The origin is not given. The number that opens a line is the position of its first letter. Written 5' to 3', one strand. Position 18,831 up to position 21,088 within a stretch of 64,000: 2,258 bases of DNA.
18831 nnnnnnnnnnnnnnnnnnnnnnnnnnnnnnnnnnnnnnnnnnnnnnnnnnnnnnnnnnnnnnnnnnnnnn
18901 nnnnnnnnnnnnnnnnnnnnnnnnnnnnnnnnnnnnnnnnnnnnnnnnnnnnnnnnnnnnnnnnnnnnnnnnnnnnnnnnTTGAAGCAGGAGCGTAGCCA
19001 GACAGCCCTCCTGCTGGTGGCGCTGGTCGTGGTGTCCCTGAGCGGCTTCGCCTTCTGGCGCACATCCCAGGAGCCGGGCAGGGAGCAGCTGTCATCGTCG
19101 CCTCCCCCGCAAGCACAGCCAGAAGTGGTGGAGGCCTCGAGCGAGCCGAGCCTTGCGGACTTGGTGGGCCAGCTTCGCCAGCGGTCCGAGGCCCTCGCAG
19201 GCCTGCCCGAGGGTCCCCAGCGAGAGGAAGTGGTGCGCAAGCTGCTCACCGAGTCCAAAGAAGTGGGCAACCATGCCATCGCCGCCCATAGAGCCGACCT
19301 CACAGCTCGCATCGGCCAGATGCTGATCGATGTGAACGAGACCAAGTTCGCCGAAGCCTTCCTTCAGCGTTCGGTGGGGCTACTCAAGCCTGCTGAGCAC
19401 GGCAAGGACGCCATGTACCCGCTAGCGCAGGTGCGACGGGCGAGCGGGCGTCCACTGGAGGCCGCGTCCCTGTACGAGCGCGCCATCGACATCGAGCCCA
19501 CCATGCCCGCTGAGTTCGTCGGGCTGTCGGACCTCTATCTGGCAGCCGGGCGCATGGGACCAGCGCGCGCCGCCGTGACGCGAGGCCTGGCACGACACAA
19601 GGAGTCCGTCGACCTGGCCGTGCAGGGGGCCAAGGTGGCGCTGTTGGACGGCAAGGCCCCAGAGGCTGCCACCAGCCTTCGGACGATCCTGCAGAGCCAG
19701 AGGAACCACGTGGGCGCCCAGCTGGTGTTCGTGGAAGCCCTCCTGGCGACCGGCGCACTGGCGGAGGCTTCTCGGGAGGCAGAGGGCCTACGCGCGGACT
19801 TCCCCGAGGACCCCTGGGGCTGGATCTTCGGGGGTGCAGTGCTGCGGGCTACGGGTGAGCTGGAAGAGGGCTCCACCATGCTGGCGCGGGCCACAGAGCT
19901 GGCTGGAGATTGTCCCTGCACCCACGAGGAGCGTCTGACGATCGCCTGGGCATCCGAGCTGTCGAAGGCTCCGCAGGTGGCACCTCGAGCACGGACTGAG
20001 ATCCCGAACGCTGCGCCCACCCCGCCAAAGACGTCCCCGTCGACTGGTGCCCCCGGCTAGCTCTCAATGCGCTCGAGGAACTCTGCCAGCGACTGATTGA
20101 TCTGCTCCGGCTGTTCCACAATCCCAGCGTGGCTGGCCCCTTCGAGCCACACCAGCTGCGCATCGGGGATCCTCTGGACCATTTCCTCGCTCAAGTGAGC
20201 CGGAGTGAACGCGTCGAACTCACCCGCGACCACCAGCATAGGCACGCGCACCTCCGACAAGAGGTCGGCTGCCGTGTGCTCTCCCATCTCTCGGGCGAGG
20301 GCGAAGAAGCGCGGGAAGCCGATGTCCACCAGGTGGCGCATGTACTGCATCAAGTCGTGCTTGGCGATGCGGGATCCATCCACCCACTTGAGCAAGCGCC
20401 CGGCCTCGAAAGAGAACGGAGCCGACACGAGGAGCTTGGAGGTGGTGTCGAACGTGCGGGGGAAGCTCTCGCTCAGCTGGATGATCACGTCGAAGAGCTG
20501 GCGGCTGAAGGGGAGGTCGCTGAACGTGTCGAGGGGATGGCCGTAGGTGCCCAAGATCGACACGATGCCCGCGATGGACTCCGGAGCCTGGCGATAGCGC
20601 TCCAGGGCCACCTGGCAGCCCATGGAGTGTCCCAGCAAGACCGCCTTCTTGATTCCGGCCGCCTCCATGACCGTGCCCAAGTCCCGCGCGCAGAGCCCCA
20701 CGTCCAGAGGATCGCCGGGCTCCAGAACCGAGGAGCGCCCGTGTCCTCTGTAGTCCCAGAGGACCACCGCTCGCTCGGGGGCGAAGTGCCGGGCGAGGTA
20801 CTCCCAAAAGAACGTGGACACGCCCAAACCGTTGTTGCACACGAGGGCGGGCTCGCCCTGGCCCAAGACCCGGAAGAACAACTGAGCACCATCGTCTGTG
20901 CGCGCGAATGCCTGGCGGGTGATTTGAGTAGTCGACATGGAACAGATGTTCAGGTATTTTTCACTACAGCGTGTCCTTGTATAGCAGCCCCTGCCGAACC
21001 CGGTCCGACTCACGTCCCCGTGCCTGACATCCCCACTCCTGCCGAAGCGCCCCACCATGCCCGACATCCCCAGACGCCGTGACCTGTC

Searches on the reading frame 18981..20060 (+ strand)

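Call 10: search_protein_families(library=pfam, proteins=[window:18981-20060:+], max_evalue=0.01)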
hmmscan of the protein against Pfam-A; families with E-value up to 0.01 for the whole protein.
window:18981-20060:+ (359 aa): 6 families
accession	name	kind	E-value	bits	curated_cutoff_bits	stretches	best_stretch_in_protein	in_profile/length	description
PF14559.12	TPR_19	-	1.1e-14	54.9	25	2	154-208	3-57/68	Tetratricopeptide repeat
PF13428.12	TPR_14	-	4.8e-10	39.5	23.5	0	246-283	3-40/44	Tetratricopeptide repeat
PF13424.12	TPR_12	-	1.1e-05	26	30.1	0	111-171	9-74/77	Tetratricopeptide repeat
PF07719.23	TPR_2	-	0.00092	19.6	27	0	148-174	7-33/34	Tetratricopeptide repeat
PF13432.12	TPR_16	-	0.0012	19.6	32.7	0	146-203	1-58/65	Tetratricopeptide repeat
PF13176.12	TPR_7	-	0.0051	17.3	27.9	0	148-173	5-30/36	Tetratricopeptide repeat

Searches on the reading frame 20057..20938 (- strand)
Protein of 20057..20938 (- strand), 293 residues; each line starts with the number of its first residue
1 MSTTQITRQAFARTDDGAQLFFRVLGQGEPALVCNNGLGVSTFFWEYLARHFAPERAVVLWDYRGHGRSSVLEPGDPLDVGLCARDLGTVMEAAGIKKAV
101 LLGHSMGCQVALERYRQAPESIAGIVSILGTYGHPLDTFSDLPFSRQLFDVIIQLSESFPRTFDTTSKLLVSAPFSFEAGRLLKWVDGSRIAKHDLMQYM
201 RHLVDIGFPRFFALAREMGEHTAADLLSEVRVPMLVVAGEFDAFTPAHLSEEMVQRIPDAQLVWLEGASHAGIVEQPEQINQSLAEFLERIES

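Call 10: search_protein_families(library=pfam, proteins=[window:20057-20938:-], max_evalue=0.01)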
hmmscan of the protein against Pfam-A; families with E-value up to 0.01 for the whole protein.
window:20057-20938:- (293 aa): 8 families
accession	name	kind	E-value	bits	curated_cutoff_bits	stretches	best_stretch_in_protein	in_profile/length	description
PF00561.26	Abhydrolase_1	-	3.2e-21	76.6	25.8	1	30-275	1-243/245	alpha/beta hydrolase fold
PF12697.13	Abhydrolase_6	-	2.8e-19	71.1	26.3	1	36-281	5-215/217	Alpha/beta hydrolase family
PF12146.15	Hydrolase_4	-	7.5e-16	58.6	27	2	33-127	8-106/239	Serine aminopeptidase, S33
PF08386.16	Abhydrolase_4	-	7.9e-08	32.8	21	1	230-289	33-92/103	TAP-like protein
PF20408.4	Abhydrolase_11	-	1.3e-05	25.5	27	1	188-271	86-166/193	Alpha/beta hydrolase domain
PF12695.13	Abhydrolase_5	-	5.5e-05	23.5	27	0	89-134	48-92/164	Alpha/beta hydrolase family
PF10230.15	LIDHydrolase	-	0.00021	21.6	27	1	96-271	83-260/262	Lipid-droplet associated hydrolase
PF06821.19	Ser_hydrolase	-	0.0032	17.8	22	0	97-126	55-86/172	Serine hydrolase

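Call 11: search_protein_families(library=ncbifam, proteins=[window:20057-20938:-], max_evalue=0.01)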
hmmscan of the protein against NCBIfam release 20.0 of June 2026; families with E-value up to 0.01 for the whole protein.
window:20057-20938:- (293 aa): 35 families (the best 25 are shown)
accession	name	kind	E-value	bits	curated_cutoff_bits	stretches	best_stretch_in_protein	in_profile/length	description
NF051488.1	bifunc_PcaDC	exception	1.3e-30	106.8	390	2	24-127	6-108/375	bifunctional 3-oxoadipate enol-lactonase/4-carboxymuconolactone decarboxylase PcaDC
TIGR02427.1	protocat_pcaD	equivalog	2.1e-30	105.9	255.85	2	20-126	2-108/251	3-oxoadipate enol-lactonase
NF051487.1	bifunc_PcaCD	exception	5.8e-27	94.8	430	2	198-289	321-412/413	bifunctional 4-carboxymuconolactone decarboxylase/3-oxoadipate enol-lactonase PcaCD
TIGR03611.1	RutD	equivalog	1.2e-21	77.2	238.5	2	28-130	12-113/258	pyrimidine utilization protein D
TIGR03695.1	menH_SHCHC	equivalog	1.1e-16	61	208.55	2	30-126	3-100/252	2-succinyl-6-hydroxy-2,4-cyclohexadiene-1-carboxylate synthase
NF050089.1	i_nPHAscl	equivalog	1.1e-16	60.7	300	2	16-126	5-113/288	intracellular short-chain-length polyhydroxyalkanoate depolymerase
TIGR01738.1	bioH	equivalog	1.6e-16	60.7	206.95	1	26-287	1-244/245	pimeloyl-ACP methyl ester esterase BioH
NF011457.0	PRK14875.1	equivalog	2.2e-15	56.5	307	1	19-126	121-227/372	acetoin dehydrogenase dihydrolipoyllysine-residue acetyltransferase subunit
TIGR01250.1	pro_imino_pep_2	subfamily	3.4e-14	53.1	167.65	2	217-288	217-287/288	proline iminopeptidase-family hydrolase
NF045948.1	ProImpepThrmp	equivalog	6.7e-14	52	500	2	212-290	212-289/291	proline iminopeptidase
NF052610.1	macro_16_ester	equivalog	6.3e-13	48.7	420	2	28-124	22-121/281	alpha/beta fold macrolide esterase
TIGR03056.1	bchO_mg_che_rel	equivalog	1.1e-12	47.5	172.55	1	21-288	19-277/278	alpha/beta fold hydrolase BchO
NF007954.0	PRK10673.1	equivalog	1.1e-11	44.5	399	1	47-128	34-112/255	esterase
NF053684.1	esterase_mleBCA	exception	1.5e-11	44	570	1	29-286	23-279/281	BCA family alpha/beta fold macrolide esterase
NF045945.1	ProImpepLactob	equivalog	4.3e-11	42.8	400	2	219-289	222-291/293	proline iminopeptidase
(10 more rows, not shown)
